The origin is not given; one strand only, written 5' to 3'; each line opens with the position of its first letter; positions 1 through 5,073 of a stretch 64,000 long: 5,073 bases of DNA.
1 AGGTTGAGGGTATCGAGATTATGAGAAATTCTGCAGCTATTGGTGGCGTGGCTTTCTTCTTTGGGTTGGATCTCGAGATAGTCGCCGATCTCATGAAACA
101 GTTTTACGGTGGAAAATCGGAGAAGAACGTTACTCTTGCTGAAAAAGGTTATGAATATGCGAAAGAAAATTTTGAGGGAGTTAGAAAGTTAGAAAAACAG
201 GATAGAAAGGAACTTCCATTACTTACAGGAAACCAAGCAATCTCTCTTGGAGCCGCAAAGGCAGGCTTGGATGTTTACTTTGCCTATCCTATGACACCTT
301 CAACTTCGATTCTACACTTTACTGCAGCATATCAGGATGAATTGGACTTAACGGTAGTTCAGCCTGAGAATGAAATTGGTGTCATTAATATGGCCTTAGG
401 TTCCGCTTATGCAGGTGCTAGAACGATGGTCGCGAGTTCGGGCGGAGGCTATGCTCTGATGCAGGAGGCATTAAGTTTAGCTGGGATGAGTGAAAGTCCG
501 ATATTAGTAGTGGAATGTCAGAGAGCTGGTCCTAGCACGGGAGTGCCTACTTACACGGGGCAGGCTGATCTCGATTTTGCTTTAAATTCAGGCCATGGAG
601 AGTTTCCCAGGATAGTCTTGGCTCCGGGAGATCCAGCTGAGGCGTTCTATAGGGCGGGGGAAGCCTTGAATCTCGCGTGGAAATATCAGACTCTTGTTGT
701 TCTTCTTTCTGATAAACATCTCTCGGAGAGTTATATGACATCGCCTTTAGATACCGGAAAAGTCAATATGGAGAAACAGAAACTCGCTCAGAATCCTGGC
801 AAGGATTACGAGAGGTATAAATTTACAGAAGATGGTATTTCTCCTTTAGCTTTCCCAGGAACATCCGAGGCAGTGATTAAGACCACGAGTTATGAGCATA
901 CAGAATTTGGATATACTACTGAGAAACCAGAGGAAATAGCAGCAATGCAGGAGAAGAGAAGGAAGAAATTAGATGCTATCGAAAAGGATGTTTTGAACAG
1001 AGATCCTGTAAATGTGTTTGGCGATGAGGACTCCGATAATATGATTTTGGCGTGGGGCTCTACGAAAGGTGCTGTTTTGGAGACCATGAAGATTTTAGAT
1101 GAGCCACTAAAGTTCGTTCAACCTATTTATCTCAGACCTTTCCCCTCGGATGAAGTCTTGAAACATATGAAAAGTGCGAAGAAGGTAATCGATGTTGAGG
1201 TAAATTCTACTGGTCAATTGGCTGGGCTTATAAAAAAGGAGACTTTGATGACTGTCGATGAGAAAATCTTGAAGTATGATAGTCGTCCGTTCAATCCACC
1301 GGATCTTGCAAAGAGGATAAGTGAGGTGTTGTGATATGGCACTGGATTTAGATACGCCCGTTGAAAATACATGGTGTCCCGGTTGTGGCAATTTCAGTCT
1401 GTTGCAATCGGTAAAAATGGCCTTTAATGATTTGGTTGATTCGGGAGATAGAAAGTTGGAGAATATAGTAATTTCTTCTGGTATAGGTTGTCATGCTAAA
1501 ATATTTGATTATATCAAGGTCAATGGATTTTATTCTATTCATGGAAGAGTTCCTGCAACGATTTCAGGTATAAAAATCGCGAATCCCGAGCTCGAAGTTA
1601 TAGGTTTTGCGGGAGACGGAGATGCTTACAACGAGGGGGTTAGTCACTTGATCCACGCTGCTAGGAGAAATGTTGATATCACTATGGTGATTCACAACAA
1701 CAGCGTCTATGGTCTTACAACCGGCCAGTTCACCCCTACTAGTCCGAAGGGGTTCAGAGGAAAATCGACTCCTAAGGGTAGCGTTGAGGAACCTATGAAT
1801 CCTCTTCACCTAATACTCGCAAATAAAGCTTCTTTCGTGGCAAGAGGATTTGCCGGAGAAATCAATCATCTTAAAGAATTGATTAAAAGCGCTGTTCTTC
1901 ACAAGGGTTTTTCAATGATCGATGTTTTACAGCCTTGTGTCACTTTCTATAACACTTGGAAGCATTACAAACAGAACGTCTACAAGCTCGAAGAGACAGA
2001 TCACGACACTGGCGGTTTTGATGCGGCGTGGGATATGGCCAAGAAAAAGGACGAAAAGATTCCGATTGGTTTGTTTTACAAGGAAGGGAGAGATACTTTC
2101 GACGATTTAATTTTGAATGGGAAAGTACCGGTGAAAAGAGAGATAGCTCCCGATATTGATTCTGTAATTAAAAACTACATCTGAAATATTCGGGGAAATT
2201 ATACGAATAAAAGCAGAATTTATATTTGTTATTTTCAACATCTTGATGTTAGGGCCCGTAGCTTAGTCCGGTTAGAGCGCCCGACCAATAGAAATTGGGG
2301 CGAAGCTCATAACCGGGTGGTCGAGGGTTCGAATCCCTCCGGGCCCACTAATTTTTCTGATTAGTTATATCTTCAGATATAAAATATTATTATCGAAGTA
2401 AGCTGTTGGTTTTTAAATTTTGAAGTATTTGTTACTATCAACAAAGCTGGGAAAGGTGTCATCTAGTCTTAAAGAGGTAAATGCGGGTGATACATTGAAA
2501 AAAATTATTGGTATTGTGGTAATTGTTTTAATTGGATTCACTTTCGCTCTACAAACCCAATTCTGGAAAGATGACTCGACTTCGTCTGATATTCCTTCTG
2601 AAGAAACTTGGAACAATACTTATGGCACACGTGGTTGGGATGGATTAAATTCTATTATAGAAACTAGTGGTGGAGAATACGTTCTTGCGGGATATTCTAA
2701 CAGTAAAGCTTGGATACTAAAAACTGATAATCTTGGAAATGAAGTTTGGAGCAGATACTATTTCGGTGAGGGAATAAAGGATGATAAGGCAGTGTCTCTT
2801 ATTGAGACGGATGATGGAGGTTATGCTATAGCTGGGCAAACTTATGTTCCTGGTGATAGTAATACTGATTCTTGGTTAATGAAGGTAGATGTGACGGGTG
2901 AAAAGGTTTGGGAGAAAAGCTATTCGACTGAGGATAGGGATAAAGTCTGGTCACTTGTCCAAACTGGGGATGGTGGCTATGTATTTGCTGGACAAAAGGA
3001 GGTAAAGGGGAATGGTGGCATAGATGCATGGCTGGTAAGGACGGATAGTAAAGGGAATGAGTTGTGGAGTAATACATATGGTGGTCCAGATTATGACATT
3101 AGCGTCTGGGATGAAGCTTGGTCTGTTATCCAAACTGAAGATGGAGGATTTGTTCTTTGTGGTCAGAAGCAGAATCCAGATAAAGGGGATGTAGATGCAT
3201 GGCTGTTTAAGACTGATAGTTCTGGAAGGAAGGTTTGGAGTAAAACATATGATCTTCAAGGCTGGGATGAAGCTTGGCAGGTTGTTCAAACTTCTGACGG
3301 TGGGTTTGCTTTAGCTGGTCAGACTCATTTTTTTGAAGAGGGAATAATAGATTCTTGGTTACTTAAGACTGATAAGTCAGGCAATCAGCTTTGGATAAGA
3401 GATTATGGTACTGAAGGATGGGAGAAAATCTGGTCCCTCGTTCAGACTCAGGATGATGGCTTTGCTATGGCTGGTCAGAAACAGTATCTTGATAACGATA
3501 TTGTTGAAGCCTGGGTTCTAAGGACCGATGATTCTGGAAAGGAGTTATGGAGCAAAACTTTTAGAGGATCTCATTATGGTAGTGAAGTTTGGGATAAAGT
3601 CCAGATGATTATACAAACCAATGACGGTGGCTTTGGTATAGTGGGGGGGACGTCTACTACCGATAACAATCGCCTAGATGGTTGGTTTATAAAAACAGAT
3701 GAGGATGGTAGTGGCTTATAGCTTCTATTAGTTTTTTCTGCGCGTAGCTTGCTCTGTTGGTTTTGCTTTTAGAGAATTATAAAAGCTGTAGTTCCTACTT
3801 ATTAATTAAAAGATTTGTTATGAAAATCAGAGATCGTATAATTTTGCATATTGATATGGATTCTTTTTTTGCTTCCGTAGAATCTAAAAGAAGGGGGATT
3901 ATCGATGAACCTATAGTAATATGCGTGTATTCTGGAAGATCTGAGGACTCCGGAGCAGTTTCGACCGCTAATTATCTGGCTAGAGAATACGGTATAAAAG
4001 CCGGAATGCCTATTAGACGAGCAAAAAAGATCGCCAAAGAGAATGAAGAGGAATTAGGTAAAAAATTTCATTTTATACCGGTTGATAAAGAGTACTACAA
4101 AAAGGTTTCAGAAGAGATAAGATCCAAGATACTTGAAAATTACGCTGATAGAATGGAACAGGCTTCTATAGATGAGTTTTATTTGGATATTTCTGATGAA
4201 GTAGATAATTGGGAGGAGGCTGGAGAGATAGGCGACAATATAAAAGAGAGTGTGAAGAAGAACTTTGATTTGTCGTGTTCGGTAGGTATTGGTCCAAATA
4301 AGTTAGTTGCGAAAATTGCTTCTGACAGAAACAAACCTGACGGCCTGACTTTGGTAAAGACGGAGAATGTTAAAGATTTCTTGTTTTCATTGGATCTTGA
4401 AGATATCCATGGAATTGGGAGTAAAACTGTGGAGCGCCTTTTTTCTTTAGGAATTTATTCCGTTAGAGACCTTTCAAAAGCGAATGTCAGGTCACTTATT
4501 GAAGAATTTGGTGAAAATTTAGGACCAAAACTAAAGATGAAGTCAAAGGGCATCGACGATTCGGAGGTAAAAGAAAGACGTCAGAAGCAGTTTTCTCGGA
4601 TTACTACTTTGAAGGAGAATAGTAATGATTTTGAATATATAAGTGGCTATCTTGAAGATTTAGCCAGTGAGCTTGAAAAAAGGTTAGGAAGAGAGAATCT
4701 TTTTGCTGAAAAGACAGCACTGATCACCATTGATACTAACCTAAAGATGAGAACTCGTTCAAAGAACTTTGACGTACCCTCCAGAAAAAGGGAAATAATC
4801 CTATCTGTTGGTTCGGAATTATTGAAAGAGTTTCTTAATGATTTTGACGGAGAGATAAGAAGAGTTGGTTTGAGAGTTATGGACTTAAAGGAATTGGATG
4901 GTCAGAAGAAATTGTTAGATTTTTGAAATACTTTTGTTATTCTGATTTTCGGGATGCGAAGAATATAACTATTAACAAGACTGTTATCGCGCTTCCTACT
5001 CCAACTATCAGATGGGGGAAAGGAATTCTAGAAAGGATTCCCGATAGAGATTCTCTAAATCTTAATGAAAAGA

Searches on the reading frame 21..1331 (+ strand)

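Call 7: search_protein_families(library=pfam, proteins=[window:21-1331:+])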
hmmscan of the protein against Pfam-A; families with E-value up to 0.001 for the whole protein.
window:21-1331:+ (437 aa): 3 families
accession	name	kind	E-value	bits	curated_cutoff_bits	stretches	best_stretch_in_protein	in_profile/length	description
PF01855.24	POR_N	-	9.1e-52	176.5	27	1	77-309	2-228/231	Pyruvate flavodoxin/ferredoxin oxidoreductase, thiamine diP-bdg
PF17147.9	PFOR_II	-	3.1e-06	27.9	27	1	341-412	4-78/102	Pyruvate:ferredoxin oxidoreductase core domain II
PF02776.23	TPP_enzyme_N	-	0.0004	20.6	26.8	1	69-177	2-107/119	Thiamine pyrophosphate enzyme, N-terminal TPP binding domain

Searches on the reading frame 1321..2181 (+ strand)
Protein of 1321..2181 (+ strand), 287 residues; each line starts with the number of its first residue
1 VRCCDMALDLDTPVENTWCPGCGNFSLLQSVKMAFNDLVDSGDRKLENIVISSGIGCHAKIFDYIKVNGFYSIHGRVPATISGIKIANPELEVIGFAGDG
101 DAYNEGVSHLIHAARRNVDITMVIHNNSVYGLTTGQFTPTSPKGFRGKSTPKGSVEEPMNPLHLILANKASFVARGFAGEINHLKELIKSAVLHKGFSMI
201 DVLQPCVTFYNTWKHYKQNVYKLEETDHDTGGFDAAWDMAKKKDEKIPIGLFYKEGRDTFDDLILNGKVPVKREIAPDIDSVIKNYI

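Call 7: search_protein_families(library=pfam, proteins=[window:1321-2181:+])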
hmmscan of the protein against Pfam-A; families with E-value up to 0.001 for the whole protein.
window:1321-2181:+ (287 aa): 2 families
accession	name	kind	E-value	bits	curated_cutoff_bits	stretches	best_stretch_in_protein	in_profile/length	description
PF02775.26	TPP_enzyme_C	-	1.3e-26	93.7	21.9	1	55-202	2-151/151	Thiamine pyrophosphate enzyme, C-terminal TPP binding domain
PF12367.13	PFO_beta_C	-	1.4e-14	54.3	24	1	206-264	1-61/66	Pyruvate ferredoxin oxidoreductase beta subunit C terminal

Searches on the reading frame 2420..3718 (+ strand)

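Call 7: search_protein_families(library=pfam, proteins=[window:2420-3718:+])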
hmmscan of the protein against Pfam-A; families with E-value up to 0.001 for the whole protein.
window:2420-3718:+ (433 aa): 0 families

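Call 69: search_protein_families(library=pfam, proteins=[window:2420-3718:+], max_evalue=1)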
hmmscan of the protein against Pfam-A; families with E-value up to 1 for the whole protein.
window:2420-3718:+ (433 aa): 3 families
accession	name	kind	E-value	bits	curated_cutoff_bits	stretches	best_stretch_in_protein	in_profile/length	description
PF07979.17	Intimin_C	-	0.005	17.7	27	0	258-297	58-97/101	Intimin C-type lectin domain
PF05814.16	Ac76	-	0.15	12.5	22.5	1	25-63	22-60/83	Orf76 (Ac76)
PF15464.11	DUF4633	-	0.92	10.1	27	0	133-178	53-98/113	Domain of unknown function (DUF4633)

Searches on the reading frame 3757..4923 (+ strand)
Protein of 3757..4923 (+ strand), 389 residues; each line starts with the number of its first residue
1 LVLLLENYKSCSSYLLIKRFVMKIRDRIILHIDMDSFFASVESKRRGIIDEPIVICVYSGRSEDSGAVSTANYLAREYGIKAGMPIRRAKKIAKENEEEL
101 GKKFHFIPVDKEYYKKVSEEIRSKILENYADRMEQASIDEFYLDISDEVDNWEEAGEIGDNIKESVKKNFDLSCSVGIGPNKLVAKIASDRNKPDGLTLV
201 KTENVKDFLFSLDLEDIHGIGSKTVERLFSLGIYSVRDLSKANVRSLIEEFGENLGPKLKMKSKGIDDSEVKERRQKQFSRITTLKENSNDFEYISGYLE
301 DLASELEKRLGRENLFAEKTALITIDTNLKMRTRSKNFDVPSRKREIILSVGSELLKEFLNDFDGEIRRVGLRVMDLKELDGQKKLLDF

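Call 7: search_protein_families(library=pfam, proteins=[window:3757-4923:+])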
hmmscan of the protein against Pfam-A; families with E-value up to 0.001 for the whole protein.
window:3757-4923:+ (389 aa): 6 families
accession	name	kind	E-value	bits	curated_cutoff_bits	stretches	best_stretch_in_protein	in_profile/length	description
PF00817.25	IMS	-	3.5e-40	137.8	23.2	1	32-190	1-148/148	impB/mucB/samB family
PF11799.13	IMS_C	-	1.4e-12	48.4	20.7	1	277-381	2-102/109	impB/mucB/samB family C-terminal domain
PF11798.14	IMS_HHH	-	6.8e-08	32.7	24.4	1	203-233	2-32/32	IMS family HHH motif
PF21999.2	IMS_HHH_1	-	9.1e-07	29.7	27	1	216-267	2-53/53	DNA polymerase-iota, thumb domain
PF14520.12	HHH_5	-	1.7e-05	25.6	27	1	212-248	2-38/57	Helix-hairpin-helix domain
PF11731.14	Cdd1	-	0.00061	20.4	25.5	0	213-256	7-50/86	Pathogenicity locus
